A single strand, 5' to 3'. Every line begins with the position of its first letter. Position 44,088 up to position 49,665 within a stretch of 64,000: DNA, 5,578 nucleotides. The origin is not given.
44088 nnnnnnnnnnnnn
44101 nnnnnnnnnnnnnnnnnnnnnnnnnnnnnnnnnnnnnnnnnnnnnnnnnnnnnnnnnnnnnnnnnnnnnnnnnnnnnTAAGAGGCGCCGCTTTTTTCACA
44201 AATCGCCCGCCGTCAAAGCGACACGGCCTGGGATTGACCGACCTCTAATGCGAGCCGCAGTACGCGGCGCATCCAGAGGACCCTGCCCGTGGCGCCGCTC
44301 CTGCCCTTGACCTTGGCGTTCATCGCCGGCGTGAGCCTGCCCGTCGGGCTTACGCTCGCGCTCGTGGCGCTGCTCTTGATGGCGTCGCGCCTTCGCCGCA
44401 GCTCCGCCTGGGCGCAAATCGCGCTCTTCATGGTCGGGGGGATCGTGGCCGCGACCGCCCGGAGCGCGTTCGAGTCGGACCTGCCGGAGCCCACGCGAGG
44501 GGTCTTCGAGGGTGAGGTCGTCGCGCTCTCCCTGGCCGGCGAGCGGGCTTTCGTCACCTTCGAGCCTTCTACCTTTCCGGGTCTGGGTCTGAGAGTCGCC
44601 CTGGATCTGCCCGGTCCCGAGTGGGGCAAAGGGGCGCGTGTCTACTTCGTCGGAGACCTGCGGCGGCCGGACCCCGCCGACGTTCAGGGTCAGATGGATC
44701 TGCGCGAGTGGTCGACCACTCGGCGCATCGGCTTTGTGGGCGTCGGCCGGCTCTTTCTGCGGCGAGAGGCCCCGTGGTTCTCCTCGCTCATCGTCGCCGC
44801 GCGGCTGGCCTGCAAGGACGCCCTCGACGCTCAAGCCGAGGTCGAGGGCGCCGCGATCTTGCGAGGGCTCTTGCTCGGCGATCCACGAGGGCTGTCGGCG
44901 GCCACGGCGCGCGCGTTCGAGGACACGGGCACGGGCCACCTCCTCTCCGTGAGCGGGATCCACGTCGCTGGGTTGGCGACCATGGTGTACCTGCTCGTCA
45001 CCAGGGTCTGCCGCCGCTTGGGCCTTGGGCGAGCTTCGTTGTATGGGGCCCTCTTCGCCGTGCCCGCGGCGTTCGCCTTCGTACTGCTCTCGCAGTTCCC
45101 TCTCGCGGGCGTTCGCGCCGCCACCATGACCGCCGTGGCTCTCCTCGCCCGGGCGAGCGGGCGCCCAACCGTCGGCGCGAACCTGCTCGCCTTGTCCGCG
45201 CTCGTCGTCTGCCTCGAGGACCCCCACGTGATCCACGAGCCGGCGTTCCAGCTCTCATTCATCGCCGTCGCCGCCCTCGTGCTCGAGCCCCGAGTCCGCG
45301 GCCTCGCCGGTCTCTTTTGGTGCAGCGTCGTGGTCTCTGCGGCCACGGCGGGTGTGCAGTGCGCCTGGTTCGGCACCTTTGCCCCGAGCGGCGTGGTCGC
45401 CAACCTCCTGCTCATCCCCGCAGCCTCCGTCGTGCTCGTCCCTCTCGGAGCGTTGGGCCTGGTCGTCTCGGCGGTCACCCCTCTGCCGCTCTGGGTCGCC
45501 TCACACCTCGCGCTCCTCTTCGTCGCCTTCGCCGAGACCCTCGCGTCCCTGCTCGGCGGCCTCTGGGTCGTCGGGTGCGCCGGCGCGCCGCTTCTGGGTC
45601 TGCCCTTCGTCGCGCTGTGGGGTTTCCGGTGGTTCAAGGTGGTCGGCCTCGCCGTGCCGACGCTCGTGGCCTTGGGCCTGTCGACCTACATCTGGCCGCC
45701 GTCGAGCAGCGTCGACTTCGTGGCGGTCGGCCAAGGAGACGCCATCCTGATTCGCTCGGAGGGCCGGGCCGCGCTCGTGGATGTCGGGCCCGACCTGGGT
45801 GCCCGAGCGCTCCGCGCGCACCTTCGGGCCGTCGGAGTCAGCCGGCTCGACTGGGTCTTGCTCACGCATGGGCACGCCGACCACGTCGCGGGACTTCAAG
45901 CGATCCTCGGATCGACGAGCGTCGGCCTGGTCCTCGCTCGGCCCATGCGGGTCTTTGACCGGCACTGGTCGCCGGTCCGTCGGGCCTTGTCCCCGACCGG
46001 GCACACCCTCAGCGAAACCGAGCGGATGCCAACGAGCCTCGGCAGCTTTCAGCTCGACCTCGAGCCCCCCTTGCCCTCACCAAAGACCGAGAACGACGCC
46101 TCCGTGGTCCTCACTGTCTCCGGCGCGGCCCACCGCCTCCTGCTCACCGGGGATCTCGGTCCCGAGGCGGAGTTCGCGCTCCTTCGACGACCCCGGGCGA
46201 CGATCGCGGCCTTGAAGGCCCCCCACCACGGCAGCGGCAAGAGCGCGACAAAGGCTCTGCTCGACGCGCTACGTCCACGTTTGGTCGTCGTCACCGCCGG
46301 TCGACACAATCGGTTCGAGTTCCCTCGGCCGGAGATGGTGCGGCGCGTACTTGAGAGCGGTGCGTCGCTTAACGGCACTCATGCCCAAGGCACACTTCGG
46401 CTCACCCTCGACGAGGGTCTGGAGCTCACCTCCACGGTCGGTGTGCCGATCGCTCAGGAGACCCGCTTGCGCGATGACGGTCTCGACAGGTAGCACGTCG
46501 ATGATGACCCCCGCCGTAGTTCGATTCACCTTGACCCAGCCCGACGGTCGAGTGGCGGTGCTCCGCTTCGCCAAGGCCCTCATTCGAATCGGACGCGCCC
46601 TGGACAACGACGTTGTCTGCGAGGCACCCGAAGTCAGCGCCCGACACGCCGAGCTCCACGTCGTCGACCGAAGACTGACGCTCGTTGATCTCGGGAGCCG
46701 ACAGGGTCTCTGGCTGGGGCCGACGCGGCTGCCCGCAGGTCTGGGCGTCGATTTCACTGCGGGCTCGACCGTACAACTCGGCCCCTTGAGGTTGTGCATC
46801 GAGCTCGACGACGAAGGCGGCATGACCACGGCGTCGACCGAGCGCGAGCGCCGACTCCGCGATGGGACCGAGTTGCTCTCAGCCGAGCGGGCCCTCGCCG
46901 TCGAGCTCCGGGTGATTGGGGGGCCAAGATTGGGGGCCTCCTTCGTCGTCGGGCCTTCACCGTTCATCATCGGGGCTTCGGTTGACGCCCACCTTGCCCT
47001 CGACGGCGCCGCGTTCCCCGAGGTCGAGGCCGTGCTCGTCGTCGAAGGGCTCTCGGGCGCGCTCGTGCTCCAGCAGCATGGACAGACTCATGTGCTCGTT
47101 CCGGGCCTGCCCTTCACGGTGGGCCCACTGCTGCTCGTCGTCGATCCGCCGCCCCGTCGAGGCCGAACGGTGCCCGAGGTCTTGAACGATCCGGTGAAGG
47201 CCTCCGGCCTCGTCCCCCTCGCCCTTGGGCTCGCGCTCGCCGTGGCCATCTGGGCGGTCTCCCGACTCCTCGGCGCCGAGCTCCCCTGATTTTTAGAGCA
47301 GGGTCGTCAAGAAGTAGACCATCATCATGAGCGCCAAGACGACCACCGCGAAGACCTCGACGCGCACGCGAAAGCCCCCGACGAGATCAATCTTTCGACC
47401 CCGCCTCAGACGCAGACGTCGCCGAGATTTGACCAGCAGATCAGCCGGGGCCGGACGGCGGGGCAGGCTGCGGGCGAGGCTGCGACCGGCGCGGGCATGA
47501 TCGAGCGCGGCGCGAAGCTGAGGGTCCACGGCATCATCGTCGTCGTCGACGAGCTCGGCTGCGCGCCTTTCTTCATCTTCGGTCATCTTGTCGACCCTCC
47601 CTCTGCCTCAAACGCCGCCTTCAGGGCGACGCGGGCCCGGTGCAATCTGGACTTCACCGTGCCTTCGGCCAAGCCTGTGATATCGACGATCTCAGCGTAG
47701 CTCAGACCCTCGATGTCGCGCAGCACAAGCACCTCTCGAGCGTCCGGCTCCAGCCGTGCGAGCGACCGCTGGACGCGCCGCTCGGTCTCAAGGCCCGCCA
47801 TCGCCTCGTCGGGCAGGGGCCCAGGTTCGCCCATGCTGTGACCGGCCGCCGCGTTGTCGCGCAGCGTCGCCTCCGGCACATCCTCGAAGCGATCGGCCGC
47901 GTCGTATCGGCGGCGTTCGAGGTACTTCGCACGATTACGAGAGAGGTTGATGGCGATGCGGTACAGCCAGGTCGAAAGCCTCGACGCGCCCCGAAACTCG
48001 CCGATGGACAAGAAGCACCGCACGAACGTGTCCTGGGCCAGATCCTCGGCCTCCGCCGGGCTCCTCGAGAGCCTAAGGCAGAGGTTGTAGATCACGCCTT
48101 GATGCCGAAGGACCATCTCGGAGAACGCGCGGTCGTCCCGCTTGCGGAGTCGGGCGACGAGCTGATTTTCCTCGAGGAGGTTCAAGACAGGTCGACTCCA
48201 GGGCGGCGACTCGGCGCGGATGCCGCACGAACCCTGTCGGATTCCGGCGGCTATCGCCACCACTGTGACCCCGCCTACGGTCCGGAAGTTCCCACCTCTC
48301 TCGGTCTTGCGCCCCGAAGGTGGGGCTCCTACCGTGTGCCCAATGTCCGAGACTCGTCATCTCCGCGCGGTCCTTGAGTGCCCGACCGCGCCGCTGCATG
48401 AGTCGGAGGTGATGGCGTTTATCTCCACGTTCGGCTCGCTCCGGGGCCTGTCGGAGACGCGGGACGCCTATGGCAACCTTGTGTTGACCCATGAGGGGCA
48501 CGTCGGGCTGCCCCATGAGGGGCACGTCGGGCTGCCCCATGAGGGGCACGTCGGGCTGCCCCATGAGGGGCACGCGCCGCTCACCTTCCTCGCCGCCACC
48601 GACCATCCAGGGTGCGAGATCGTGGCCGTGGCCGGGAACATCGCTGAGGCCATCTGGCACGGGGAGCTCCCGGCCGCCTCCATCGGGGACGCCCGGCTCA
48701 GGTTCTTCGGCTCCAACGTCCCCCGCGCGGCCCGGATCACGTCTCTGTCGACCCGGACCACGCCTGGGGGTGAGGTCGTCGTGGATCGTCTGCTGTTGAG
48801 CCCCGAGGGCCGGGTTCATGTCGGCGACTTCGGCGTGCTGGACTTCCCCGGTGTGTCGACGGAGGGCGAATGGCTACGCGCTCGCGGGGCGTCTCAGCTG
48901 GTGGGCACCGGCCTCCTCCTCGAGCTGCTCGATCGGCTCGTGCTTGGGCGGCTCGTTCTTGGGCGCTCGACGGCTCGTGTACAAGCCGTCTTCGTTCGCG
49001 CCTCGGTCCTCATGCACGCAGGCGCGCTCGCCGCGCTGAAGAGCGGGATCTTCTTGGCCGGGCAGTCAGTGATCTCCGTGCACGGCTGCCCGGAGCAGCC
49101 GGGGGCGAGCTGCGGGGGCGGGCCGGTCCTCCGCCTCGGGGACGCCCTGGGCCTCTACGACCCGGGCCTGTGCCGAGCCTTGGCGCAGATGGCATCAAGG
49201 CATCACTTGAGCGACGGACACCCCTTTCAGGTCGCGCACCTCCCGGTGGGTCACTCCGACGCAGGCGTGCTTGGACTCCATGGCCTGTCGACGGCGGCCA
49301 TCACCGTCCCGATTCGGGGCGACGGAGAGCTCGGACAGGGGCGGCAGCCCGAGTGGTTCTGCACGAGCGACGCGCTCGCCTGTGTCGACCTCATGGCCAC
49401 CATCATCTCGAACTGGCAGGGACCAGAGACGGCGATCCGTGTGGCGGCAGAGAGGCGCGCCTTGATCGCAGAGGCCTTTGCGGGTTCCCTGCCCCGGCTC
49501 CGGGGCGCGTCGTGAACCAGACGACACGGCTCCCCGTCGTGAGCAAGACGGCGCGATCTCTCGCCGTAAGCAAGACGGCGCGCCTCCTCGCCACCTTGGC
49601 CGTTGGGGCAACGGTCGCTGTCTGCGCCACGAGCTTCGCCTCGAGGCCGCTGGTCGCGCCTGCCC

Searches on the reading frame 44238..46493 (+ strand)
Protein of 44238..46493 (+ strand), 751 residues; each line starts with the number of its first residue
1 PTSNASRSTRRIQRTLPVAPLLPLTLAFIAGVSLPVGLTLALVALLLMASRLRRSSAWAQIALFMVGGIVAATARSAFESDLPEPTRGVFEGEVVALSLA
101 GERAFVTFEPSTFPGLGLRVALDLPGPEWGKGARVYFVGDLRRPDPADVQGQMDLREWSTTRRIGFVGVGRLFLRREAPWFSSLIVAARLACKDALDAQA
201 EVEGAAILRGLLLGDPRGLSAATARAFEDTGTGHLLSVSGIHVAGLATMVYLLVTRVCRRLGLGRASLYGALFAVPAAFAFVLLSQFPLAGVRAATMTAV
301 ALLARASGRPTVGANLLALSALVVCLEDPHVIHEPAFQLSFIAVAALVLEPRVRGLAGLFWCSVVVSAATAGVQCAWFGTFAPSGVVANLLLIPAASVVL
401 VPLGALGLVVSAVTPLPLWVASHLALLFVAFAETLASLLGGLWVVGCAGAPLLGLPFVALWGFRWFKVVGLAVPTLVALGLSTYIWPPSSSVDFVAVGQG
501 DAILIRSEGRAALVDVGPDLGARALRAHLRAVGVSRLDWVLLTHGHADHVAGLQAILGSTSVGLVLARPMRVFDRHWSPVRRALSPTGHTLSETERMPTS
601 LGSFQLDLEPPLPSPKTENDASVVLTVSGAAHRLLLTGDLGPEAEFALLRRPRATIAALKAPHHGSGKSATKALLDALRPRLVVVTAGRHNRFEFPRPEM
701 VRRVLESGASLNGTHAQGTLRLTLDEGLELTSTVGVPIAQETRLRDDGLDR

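Call 40: search_protein_families(library=pfam, proteins=[window:44238-46493:+], max_evalue=0.0001)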
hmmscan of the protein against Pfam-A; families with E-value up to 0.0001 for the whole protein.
window:44238-46493:+ (751 aa): 4 families
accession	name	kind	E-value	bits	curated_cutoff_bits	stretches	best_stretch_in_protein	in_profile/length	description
PF03772.21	Competence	-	4.4e-39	134.9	23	1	211-465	1-266/270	Competence protein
PF00753.33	Lactamase_B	-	5.6e-19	69.3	22.7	1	497-681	3-188/196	Metallo-beta-lactamase superfamily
PF12706.13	Lactamase_B_2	-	3.2e-09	37.1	27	1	513-656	4-161/200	Beta-lactamase superfamily domain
PF13567.11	DUF4131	-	1.8e-06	28.2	31.6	1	35-169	6-158/165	Domain of unknown function (DUF4131)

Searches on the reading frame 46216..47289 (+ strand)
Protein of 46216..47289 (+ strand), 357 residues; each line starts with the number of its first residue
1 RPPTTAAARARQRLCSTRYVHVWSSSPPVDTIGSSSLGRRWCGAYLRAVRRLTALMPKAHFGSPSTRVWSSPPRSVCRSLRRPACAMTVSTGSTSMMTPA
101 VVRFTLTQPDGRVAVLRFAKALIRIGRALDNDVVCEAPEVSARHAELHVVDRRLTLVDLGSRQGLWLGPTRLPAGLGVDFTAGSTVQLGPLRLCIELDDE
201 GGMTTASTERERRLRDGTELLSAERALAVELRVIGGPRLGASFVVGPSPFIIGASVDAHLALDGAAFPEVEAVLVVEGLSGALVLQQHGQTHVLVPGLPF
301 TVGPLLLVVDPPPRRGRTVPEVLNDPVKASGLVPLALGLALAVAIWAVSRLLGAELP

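Call 40: search_protein_families(library=pfam, proteins=[window:46216-47289:+], max_evalue=0.0001)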
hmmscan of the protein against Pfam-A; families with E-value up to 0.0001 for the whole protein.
window:46216-47289:+ (357 aa): 2 families
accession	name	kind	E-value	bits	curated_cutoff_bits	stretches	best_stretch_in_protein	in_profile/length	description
PF16697.10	Yop-YscD_cpl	-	2e-13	50.8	33.2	1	118-196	14-91/94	Inner membrane component of T3SS, cytoplasmic domain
PF00498.31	FHA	-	3.3e-11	43.9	20.7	1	123-189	1-67/67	FHA domain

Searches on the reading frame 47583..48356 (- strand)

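Call 40: search_protein_families(library=pfam, proteins=[window:47583-48356:-], max_evalue=0.0001)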
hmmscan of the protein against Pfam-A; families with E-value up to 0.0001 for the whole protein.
window:47583-48356:- (257 aa): 4 families
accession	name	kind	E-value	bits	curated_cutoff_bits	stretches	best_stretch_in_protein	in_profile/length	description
PF08281.18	Sigma70_r4_2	-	3.2e-18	65.5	25.7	1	193-245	2-54/54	Sigma-70, region 4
PF04542.20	Sigma70_r2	-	3.1e-15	56.2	24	1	81-145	1-67/71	Sigma-70 region 2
PF04545.22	Sigma70_r4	-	3.5e-11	42.9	24.1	1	199-246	2-49/50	Sigma-70, region 4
PF07638.17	Sigma70_ECF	-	1.3e-05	25.7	21.1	1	129-248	73-182/185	ECF sigma factor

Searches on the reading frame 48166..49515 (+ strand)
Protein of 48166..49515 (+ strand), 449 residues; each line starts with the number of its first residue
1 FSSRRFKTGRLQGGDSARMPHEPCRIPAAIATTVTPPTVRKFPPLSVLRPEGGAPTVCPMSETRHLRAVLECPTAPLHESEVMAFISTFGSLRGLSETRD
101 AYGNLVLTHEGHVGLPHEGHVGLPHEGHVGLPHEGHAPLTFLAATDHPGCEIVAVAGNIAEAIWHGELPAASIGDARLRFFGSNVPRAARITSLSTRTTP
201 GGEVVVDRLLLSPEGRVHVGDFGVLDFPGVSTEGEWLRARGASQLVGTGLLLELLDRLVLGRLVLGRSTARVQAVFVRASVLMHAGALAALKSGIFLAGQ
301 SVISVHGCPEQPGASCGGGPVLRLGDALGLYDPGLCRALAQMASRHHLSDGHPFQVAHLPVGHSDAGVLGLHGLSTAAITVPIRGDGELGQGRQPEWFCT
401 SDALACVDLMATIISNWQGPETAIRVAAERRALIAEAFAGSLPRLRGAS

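Call 40: search_protein_families(library=pfam, proteins=[window:48166-49515:+], max_evalue=0.0001)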
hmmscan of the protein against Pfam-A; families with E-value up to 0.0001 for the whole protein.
window:48166-49515:+ (449 aa): 1 family
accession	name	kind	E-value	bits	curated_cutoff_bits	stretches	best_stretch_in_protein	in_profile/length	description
PF05343.19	Peptidase_M42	-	5.1e-07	29.5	23.2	1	306-384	197-272/292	M42 glutamyl aminopeptidase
